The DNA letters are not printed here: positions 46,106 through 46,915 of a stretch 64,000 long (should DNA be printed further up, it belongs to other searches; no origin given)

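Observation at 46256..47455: Bacterial Zc3h12a/MCPIP1-like NYN RNase fused to an S1 domain and a histone-H1-like basic repeat tail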

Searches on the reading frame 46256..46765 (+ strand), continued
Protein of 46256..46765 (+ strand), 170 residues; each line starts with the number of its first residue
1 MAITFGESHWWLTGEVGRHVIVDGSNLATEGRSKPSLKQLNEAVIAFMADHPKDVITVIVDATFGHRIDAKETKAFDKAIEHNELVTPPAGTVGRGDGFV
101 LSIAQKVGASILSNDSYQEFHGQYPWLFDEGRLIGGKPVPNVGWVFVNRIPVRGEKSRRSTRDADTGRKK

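Call 46: fold_search(model_id=the predicted structure, library=pdb)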
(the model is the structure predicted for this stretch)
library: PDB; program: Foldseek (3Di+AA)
matches with E <= 10: 902; with E <= 0.001: 30
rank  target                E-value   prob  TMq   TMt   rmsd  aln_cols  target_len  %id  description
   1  6sjd_A                1.5e-06  1.00  0.65  0.58   3.4       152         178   23  ZC3H12B-ribonuclease domain bound to RNA (released 2020-07-22)
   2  3v33_B                2.1e-06  1.00  0.64  0.63   3.6       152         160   22  Crystal structure of MCPIP1 conserved domain with zinc-finger motif (released 2012-05-23)
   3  7ndh_A                2.7e-06  1.00  0.64  0.60   4.1       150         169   25  Crystal structure of ZC3H12C PIN domain (released 2021-05-19)
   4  9s2d_B                3.5e-06  1.00  0.64  0.55   3.8       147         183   24  KHNYN exPIN nuclease (released 2025-12-31)
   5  7ndh_B                3.7e-06  1.00  0.63  0.60   3.9       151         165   26  Crystal structure of ZC3H12C PIN domain (released 2021-05-19)
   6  7ndk_D                4.5e-06  1.00  0.65  0.63   3.2       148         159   26  Crystal structure of ZC3H12C PIN catalytic mutant (released 2021-05-19)
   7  7ndj_A                4.8e-06  1.00  0.65  0.61   5.4       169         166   23  Crystal structure of ZC3H12C PIN-CCCH Zn Finger domain with RNA heptamer (released 2021-05-19)
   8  7ndj_B                5.5e-06  1.00  0.65  0.53   3.5       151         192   25  Crystal structure of ZC3H12C PIN-CCCH Zn Finger domain with RNA heptamer (released 2021-05-19)
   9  6bv9                  8.6e-06  1.00  0.63  0.23   4.7       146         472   16  Structure of proteinaceous RNase P 1 (PRORP1) from A. thaliana after overnight soak with juglone (released 2019-06-12)
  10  6sjd_B                9.1e-06  1.00  0.66  0.62   3.4       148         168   26  ZC3H12B-ribonuclease domain bound to RNA (released 2020-07-22)
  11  7ndk_B                9.1e-06  1.00  0.64  0.65   3.2       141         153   26  Crystal structure of ZC3H12C PIN catalytic mutant (released 2021-05-19)
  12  6bv6                  9.1e-06  1.00  0.63  0.23   4.8       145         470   16  Structure of proteinaceous RNase P 1 (PRORP1) from A. thaliana after 3-hour soak with juglone (released 2019-06-12)
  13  5h9v_B                9.7e-06  1.00  0.65  0.64   3.8       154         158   22  Crystal structure of Regnase PIN domain, form I (released 2016-03-16)
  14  5h9v_C                1.0e-05  1.00  0.66  0.63   3.8       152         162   23  Crystal structure of Regnase PIN domain, form I (released 2016-03-16)
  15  7ndi_A                1.0e-05  1.00  0.64  0.61   3.5       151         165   26  Crystal structure of ZC3H12C PIN domain with Mg2+ Ion (released 2021-05-19)
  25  9s2d_A                7.1e-05  1.00  0.57  0.55   3.9       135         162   23  KHNYN exPIN nuclease (released 2025-12-31)
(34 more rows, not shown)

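Call 51: find_encoding_contigs(protein=P0306, flank=6000, max_places=2)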
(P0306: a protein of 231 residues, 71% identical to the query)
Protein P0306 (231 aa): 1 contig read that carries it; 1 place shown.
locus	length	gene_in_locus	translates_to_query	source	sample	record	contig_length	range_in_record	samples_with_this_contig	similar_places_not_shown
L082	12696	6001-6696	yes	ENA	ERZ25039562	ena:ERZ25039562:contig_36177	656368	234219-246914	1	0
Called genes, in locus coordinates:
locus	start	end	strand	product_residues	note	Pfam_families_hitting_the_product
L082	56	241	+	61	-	-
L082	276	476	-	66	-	-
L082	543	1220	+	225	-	-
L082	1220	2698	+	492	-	PF16870:OxoGdeHyase_C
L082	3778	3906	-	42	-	-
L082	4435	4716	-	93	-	-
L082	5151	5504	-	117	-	PF01546:Peptidase_M20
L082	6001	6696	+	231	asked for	PF11977:RNase_Zc3h12a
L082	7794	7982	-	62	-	-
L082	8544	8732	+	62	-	-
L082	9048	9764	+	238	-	PF00005:ABC_tran (weak)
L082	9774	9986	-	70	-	PF22594:GTP-eEF1A_C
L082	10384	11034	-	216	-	PF00009:GTP_EFTU, PF01926:MMR_HSR1 (weak)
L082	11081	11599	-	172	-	PF01507:PAPS_reduct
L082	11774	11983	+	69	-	-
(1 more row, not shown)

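Call 52: find_encoding_contigs(protein=P0322, flank=6000, max_places=2)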
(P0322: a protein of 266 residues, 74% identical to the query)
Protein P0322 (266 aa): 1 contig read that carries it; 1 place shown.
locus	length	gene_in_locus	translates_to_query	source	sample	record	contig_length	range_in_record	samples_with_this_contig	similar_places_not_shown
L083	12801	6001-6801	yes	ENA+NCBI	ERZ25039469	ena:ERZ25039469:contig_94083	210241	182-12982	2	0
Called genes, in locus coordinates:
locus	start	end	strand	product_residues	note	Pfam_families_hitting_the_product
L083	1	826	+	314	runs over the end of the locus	PF12911:OppC_N (weak), PF00528:BPD_transp_1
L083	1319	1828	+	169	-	PF08352:oligo_HPY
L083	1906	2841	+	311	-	PF00005:ABC_tran, PF13191:AAA_16 (faint), PF13304:AAA_21 (faint), PF08352:oligo_HPY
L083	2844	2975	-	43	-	-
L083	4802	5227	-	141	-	PF09996:DUF2237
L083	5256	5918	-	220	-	PF00702:Hydrolase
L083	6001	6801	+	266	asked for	PF11977:RNase_Zc3h12a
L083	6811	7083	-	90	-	-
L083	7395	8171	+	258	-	PF03372:Exo_endo_phos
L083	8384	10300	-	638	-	PF00580:UvrD-helicase, PF13245:AAA_19, PF13604:AAA_30 (faint), PF13361:UvrD_C, PF13538:UvrD_C_2, PF00570:HRDC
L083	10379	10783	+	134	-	PF00903:Glyoxalase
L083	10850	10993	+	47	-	-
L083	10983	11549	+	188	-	PF03703:bPH_2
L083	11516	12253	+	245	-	PF01497:Peripla_BP_2 (weak)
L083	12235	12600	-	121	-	PF06108:DUF952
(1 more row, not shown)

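Call 53: find_encoding_contigs(protein=P0323, flank=6000, max_places=2)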
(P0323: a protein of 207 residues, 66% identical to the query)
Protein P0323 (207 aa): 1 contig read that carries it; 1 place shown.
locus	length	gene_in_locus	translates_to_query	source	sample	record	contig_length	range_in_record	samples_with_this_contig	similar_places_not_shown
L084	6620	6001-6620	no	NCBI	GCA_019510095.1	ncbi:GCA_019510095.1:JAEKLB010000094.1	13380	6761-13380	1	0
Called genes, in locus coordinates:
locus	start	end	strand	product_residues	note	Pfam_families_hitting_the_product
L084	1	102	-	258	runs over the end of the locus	PF00990:GGDEF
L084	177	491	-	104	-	-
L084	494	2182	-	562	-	PF00005:ABC_tran, PF02463:SMC_N (faint), PF13304:AAA_21 (faint), PF13476:AAA_23 (faint), PF13555:AAA_29 (faint), PF12848:ABC_tran_Xtn, PF00005:ABC_tran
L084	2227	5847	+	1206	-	PF16078:2-oxogl_dehyd_N, PF00198:2-oxoacid_dh, PF00676:E1_dh, PF02779:Transket_pyr, PF16870:OxoGdeHyase_C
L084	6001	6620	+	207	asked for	PF11977:RNase_Zc3h12a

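Call 54: search_protein_families(library=pfam, proteins=[P0266, P0240, P0223, P0227, P0197, P0218, P0262, P0243, P0177, P0234], max_evalue=0.001)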
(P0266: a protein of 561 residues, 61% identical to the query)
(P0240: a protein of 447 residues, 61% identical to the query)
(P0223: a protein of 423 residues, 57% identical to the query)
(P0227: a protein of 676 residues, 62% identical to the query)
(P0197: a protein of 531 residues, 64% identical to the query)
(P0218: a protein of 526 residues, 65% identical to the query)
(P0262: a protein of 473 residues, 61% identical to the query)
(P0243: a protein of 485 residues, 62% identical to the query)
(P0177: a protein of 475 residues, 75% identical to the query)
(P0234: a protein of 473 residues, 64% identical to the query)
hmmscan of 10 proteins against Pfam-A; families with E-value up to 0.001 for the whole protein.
P0266 (561 aa): 3 families
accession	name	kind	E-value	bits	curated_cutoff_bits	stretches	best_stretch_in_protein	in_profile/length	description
PF00501.34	AMP-binding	-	5.1e-11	42.4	29.9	1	35-200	206-377/384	AMP-binding enzyme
PF13193.12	AMP-binding_C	-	1e-09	39.6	24.5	1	260-303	1-46/76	AMP-binding enzyme C-terminal domain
PF11977.14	RNase_Zc3h12a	-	6.8e-06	26.3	23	1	356-461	3-116/154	Zc3h12a-like Ribonuclease NYN domain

P0240 (447 aa): 1 family
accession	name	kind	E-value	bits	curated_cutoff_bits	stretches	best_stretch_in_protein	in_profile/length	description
PF11977.14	RNase_Zc3h12a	-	1.7e-07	31.5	23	1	189-295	3-117/154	Zc3h12a-like Ribonuclease NYN domain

P0223 (423 aa): 1 family
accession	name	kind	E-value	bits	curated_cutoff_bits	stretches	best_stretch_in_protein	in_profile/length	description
PF11977.14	RNase_Zc3h12a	-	2.6e-09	37.4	23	1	137-244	3-118/154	Zc3h12a-like Ribonuclease NYN domain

P0227 (676 aa): 1 family
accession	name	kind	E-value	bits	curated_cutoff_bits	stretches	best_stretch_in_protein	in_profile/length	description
PF11977.14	RNase_Zc3h12a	-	3.7e-06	27.2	23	1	6-111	5-118/154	Zc3h12a-like Ribonuclease NYN domain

P0197 (531 aa): 1 family
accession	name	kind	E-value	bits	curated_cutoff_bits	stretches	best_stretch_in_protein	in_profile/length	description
PF11977.14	RNase_Zc3h12a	-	1.7e-08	34.8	23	1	5-111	4-118/154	Zc3h12a-like Ribonuclease NYN domain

P0218 (526 aa): 1 family
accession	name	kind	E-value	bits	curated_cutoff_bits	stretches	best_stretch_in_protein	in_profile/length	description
PF11977.14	RNase_Zc3h12a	-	3.5e-09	37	23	1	4-112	2-118/154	Zc3h12a-like Ribonuclease NYN domain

P0262 (473 aa): 1 family
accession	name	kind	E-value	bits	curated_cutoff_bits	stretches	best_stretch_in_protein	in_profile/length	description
PF11977.14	RNase_Zc3h12a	-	2.5e-06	27.7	23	1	6-111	5-118/154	Zc3h12a-like Ribonuclease NYN domain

P0243 (485 aa): 1 family
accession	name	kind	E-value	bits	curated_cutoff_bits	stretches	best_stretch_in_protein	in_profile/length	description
PF11977.14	RNase_Zc3h12a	-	8.9e-09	35.7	23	1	5-112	4-119/154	Zc3h12a-like Ribonuclease NYN domain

P0177 (475 aa): 0 families

P0234 (473 aa): 1 family
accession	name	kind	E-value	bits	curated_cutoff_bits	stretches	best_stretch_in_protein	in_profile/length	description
PF11977.14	RNase_Zc3h12a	-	9.7e-06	25.8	23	1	5-109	4-116/154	Zc3h12a-like Ribonuclease NYN domain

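Call 56: find_homologous_proteins(query=P0262, max_evalue=0.001)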
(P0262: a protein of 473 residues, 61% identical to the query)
Query P0262 (473 aa): 6142 proteins with E <= 0.001 among 8000 candidates; the best 120 are listed.
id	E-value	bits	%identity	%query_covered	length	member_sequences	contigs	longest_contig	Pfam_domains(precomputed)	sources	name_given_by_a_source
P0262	0.0e+0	1010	100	100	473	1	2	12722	PF11977.15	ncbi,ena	-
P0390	6.6e-141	489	83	39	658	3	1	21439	PF11977.15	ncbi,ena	-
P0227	2.7e-140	487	83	39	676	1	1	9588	PF11977.15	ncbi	-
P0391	2.6e-138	480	83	39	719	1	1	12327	PF11977.15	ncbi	-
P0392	4.3e-122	427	70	42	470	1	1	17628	PF11977.15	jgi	jgi:Zc3h12a-like Ribonuclease NYN domain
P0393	5.6e-119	417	68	42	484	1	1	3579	PF11977.15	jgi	jgi:hypothetical protein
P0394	5.3e-118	413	75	33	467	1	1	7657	PF11977.15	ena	-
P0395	1.7e-116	408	76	34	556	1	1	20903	PF11977.15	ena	-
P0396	1.0e-115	406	-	-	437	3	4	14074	PF11977.15,PF00575.30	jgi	jgi:hypothetical protein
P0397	1.0e-115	406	86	31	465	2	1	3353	PF11977.15,PF00575.30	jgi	jgi:hypothetical protein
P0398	1.2e-114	402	84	31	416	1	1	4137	PF11977.15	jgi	jgi:hypothetical protein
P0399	2.9e-114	401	83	32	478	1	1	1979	PF11977.15,PF00575.30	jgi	-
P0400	4.6e-114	400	86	31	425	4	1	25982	PF11977.15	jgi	jgi:hypothetical protein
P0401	1.1e-113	399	75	33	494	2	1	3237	PF11977.15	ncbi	-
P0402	1.3e-113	399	77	32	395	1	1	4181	PF11977.15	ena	-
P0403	1.8e-113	398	84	31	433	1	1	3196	PF11977.15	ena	-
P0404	2.3e-113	398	78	33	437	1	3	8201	PF11977.15,PF00575.30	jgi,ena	jgi:hypothetical protein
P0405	2.4e-113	398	78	33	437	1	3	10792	PF11977.15,PF00575.30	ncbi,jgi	ncbi:MAG: S1 RNA-binding domain-containing protein [Acidimicrobiales bacterium]|jgi:hypothetical pro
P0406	4.2e-113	397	84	31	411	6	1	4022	PF11977.15,PF00575.30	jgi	jgi:hypothetical protein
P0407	1.1e-112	396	84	31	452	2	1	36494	PF11977.15,PF00575.30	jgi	-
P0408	1.2e-112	396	86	31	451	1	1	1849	PF11977.15,PF00575.30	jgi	jgi:hypothetical protein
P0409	1.9e-112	395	86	31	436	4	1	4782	PF11977.15,PF00575.30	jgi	jgi:hypothetical protein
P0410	2.2e-112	395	86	31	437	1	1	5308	PF11977.15,PF00575.30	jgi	jgi:hypothetical protein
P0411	2.5e-112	395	81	32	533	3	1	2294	PF11977.15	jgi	-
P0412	2.8e-112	395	84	31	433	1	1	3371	PF11977.15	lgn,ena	-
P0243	4.7e-112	394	61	44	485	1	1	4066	PF11977.15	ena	-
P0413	5.9e-112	393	84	31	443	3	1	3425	PF11977.15,PF00575.30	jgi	jgi:hypothetical protein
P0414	9.8e-112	393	80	33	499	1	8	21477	PF11977.15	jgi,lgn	jgi:hypothetical protein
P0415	1.3e-111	392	83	31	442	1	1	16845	PF11977.15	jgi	jgi:hypothetical protein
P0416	1.5e-111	392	84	31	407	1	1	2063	PF11977.15,PF00575.30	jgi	jgi:Zc3h12a-like Ribonuclease NYN domain/S1 RNA binding domain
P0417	1.6e-111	392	-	-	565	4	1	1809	PF11977.15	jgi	jgi:hypothetical protein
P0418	2.5e-111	391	82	31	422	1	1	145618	PF11977.15,PF00575.30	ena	-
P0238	3.6e-111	391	82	31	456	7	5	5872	PF11977.15,PF00575.30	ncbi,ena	-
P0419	9.0e-111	390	85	30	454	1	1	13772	PF11977.15,PF00575.30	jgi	jgi:hypothetical protein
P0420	9.0e-111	390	86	31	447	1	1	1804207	PF11977.15,PF00575.30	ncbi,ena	-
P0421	1.9e-110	389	86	31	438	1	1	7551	PF11977.15,PF00575.30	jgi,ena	jgi:hypothetical protein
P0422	3.2e-110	388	83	31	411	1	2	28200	PF11977.15,PF00575.30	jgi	jgi:hypothetical protein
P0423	3.6e-110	388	82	31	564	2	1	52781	PF11977.15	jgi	-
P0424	4.0e-110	387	86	31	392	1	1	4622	PF11977.15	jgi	jgi:hypothetical protein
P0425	5.3e-110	387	84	31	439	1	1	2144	PF11977.15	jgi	jgi:hypothetical protein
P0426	6.0e-110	387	77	32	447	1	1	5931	PF11977.15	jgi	jgi:hypothetical protein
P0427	6.2e-110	387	79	32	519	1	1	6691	PF11977.15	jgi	jgi:hypothetical protein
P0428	8.4e-110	386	82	32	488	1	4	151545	PF11977.15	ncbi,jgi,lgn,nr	ncbi:MAG TPA: hypothetical protein VN791_03755 [Acidimicrobiales bacterium]|nr:hypothetical protein 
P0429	9.6e-110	386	83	29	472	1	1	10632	PF11977.15,PF00575.30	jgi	jgi:hypothetical protein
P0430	1.6e-109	385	84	31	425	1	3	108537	PF11977.15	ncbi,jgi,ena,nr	ncbi:MAG TPA: hypothetical protein VMU64_06880 [Acidimicrobiales bacterium]|nr:hypothetical protein 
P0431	1.6e-109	385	75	33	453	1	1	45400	PF11977.15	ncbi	-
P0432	1.6e-109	385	82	31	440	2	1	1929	PF11977.15,PF00575.30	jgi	-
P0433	2.2e-109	385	83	29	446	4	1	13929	PF11977.15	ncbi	ncbi:MAG: hypothetical protein ABSH04_00630 [Acidimicrobiales bacterium]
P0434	2.9e-109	385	84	31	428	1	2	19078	PF11977.15,PF00575.30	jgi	jgi:Zc3h12a-like Ribonuclease NYN domain/S1 RNA binding domain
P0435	4.7e-109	384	81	30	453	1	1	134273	PF11977.15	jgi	jgi:hypothetical protein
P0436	6.7e-109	383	84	31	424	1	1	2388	PF11977.15,PF00575.30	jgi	jgi:Zc3h12a-like Ribonuclease NYN domain/S1 RNA binding domain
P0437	3.4e-108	381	79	32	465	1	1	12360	PF11977.15,PF00575.30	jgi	jgi:hypothetical protein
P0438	5.2e-108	380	71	38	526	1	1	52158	PF11977.15,PF00575.30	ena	-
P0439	1.1e-107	379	70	39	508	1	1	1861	PF11977.15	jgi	jgi:hypothetical protein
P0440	2.5e-107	378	-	-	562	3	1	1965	PF11977.15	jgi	jgi:hypothetical protein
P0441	3.0e-107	378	79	30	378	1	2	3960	PF11977.15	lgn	-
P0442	4.0e-107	378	81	30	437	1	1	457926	PF11977.15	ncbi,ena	-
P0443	1.6e-106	376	49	98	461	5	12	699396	PF11977.15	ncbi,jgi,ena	ncbi:MAG: S1 RNA-binding domain-containing protein [Acidimicrobiales bacterium]|jgi:hypothetical pro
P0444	2.1e-106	375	-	-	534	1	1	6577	PF11977.15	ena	-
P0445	3.1e-106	375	78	33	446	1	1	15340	PF11977.15,PF00575.30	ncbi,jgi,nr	ncbi:MAG TPA: S1 RNA-binding domain-containing protein [Acidimicrobiales bacterium]|nr:S1 RNA-bindin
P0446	6.9e-106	373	83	27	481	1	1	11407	PF11977.15,PF00575.30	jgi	jgi:hypothetical protein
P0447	7.0e-106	373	78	31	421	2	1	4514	PF11977.15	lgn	-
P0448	8.4e-106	373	84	31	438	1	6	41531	PF11977.15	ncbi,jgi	jgi:hypothetical protein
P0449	2.5e-105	372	55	49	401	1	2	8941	PF11977.15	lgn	-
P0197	4.0e-105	371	78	32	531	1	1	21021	PF11977.15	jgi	jgi:hypothetical protein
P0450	5.9e-105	370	81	30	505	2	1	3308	PF11977.15,PF00575.30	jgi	jgi:hypothetical protein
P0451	6.0e-105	370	79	32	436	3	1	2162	PF11977.15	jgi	jgi:hypothetical protein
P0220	2.2e-104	369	78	32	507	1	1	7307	PF11977.15,PF00575.30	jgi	jgi:hypothetical protein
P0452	4.5e-104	367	79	32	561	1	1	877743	PF11977.15,PF00575.30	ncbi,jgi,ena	jgi:hypothetical protein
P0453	7.7e-104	367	-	-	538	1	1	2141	PF11977.15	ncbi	-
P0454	8.3e-104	367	73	34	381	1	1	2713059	PF11977.15,PF00575.30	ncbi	-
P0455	8.4e-104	367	67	38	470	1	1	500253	PF11977.15,PF00575.30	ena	-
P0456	2.6e-103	365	71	34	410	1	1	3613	PF11977.15,PF00575.30,PF07382.17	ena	-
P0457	2.8e-103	365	81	31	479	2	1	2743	PF11977.15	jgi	-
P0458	2.9e-103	365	76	32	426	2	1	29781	PF11977.15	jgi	jgi:hypothetical protein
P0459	3.0e-103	365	76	32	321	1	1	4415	PF11977.15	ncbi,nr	ncbi:MAG: hypothetical protein M3Q48_13655, partial [Actinomycetota bacterium]|nr:hypothetical prote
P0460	4.5e-103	364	76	31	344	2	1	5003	PF11977.15,PF00575.30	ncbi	ncbi:MAG: hypothetical protein CYG61_01830, partial [Actinobacteria bacterium]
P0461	1.6e-102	362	67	37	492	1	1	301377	PF11977.15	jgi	jgi:hypothetical protein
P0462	1.8e-102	362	80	31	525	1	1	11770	PF11977.15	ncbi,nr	ncbi:MAG: hypothetical protein KGJ77_04445 [Acidobacteriota bacterium]|nr:hypothetical protein [Acid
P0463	2.4e-102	362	73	30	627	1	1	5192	PF11977.15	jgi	-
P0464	2.4e-102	362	79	30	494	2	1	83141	PF11977.15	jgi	jgi:hypothetical protein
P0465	3.3e-102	361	80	32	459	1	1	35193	PF11977.15,PF00575.30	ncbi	ncbi:MAG: NYN domain-containing protein [Acidimicrobiales bacterium]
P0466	3.6e-102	361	45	97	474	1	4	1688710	PF11977.15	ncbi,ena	-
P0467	3.6e-102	361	74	30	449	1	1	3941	PF11977.15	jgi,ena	-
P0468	4.3e-102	361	79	31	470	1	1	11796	PF11977.15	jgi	jgi:Zc3h12a-like Ribonuclease NYN domain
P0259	6.8e-102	360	76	31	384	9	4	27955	PF11977.15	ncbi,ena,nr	ncbi:MAG: hypothetical protein M0008_07300 [Actinomycetota bacterium]|nr:hypothetical protein [Actin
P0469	6.8e-102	360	80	30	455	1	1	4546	PF11977.15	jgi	jgi:Zc3h12a-like Ribonuclease NYN domain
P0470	7.0e-102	360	81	29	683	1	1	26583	PF11977.15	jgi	-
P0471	7.7e-102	360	83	30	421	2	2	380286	PF11977.15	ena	-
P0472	9.5e-102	360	73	34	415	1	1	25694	PF11977.15,PF00575.30,PF07382.17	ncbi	-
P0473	1.9e-101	359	75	33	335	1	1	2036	PF11977.15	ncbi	ncbi:MAG: NYN domain-containing protein, partial [Acidimicrobiales bacterium]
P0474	2.2e-101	359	73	34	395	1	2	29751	PF11977.15,PF00575.30,PF07382.17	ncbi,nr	ncbi:MAG: S1 RNA-binding domain-containing protein [Actinomycetota bacterium]|nr:S1 RNA-binding doma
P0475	2.9e-101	358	74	30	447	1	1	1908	PF11977.15,PF00575.30,PF07382.17,PF02095.22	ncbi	-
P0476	3.2e-101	358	79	30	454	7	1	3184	PF11977.15,PF00575.30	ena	-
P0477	3.2e-101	358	77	30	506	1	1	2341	PF11977.15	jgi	jgi:Zc3h12a-like Ribonuclease NYN domain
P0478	3.8e-101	358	75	33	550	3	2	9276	PF11977.15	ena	-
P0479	6.2e-101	357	63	34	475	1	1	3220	PF11977.15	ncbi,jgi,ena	jgi:hypothetical protein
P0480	7.0e-101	357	75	33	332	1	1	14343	PF11977.15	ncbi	ncbi:MAG: NYN domain-containing protein, partial [Actinomycetota bacterium]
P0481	1.6e-100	356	74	33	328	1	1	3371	PF11977.15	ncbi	ncbi:MAG: NYN domain-containing protein, partial [Acidimicrobiales bacterium]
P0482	1.6e-100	356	69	34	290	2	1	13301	PF11977.15,PF00575.30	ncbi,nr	ncbi:MAG TPA: S1 RNA-binding domain-containing protein [Acidimicrobiales bacterium]|nr:S1 RNA-bindin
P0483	1.7e-100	356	-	-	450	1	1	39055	PF11977.15,PF00575.30,PF07382.17,PF02095.22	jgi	-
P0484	1.8e-100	356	75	32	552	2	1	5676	PF11977.15,PF00575.30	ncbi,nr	ncbi:MAG: S1 RNA-binding domain-containing protein, partial [Actinomycetota bacterium]|nr:S1 RNA-bin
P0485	1.9e-100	356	75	33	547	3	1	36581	PF11977.15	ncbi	ncbi:MAG: NYN domain-containing protein [Acidimicrobiales bacterium]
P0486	2.0e-100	356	72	33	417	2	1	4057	PF11977.15,PF07382.17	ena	-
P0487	2.6e-100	355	72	33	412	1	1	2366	PF11977.15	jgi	-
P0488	3.2e-100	355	75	33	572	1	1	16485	PF11977.15,PF07382.17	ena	-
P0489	3.8e-100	355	77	30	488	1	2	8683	PF11977.15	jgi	jgi:hypothetical protein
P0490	8.1e-100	353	70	33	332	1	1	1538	PF11977.15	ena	-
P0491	1.3e-99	353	77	31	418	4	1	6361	PF11977.15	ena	-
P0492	1.4e-99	353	74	33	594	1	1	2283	PF11977.15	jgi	jgi:hypothetical protein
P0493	1.5e-99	353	77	33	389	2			PF11977.15,PF00575.30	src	-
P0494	1.7e-99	352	75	31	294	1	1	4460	PF11977.15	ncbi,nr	ncbi:MAG TPA: hypothetical protein VHE80_04480, partial [Acidimicrobiales bacterium]|nr:hypothetical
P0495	1.7e-99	352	63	41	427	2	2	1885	PF11977.15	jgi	jgi:hypothetical protein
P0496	1.8e-99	352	76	30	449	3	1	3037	PF11977.15,PF00575.30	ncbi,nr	ncbi:MAG TPA: S1 RNA-binding domain-containing protein, partial [Acidimicrobiales bacterium]|nr:S1 R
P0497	1.9e-99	352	77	32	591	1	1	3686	PF11977.15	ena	-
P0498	2.1e-99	352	74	32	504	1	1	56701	PF11977.15,PF00575.30,PF07382.17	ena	-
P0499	2.2e-99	352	71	33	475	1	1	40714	PF11977.15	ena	-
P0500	2.6e-99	352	76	31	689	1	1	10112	PF11977.15,PF00575.30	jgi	jgi:hypothetical protein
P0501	2.8e-99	352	48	98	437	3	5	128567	PF11977.15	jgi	-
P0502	2.8e-99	352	76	33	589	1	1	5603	PF11977.15,PF00575.30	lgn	-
